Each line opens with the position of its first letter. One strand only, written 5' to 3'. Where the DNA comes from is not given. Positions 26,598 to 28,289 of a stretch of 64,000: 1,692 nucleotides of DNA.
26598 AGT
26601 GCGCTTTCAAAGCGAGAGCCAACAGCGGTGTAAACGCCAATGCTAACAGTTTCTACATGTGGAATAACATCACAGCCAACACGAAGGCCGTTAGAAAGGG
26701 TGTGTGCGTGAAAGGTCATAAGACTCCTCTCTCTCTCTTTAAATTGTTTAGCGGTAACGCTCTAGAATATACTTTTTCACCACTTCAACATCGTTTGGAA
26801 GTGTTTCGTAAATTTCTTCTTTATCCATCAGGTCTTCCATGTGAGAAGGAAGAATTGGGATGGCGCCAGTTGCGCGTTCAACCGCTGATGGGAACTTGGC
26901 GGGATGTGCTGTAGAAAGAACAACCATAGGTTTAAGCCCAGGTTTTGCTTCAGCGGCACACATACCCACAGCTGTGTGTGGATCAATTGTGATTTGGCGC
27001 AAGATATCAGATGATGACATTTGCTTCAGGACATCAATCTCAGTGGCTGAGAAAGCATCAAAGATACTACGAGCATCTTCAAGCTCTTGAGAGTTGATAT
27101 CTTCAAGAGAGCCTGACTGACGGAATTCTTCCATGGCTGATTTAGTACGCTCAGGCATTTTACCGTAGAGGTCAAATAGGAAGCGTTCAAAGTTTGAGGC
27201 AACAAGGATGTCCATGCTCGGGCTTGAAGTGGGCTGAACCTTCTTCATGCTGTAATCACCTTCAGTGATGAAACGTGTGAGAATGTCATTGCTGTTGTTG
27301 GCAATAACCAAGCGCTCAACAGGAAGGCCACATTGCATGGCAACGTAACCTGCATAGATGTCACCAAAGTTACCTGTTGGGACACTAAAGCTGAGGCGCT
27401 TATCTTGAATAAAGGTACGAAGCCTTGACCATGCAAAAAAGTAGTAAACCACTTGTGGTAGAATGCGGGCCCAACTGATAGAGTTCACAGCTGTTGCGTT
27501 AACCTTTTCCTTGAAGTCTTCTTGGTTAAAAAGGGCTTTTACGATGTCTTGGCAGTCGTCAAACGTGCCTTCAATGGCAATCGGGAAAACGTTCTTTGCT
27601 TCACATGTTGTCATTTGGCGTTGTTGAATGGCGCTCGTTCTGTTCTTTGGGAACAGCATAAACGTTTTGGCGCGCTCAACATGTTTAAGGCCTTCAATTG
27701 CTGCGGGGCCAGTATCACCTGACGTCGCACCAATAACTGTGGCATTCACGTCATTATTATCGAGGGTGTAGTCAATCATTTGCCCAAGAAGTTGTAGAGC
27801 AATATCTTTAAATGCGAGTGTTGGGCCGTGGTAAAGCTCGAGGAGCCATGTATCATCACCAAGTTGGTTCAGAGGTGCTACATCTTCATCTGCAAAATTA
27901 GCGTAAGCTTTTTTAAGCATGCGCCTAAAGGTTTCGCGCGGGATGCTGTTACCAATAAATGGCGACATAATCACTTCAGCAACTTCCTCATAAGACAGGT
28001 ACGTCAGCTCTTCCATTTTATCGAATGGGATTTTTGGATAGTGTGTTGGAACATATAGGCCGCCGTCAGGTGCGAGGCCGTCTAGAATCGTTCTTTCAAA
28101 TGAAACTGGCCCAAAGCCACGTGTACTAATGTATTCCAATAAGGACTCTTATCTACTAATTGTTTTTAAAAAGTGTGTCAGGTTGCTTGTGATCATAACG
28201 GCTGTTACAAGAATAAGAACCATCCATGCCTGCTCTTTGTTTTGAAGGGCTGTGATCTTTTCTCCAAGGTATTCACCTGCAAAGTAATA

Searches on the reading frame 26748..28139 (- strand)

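Call 36: search_protein_families(library=pfam, proteins=[window:26748-28139:-])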
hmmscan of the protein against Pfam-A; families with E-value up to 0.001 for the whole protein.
window:26748-28139:- (463 aa): 3 families
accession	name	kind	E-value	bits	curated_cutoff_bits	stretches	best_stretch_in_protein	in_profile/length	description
PF14821.11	Thr_synth_N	-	1.3e-24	86.5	25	1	2-79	1-79/79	Threonine synthase N terminus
PF00291.31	PALP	-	4.9e-12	46.2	35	1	92-326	19-235/295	Pyridoxal-phosphate dependent enzyme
PF24857.1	THR4_C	-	9.4e-12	45.3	27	1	389-458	1-83/85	Threonine synthase, C-terminal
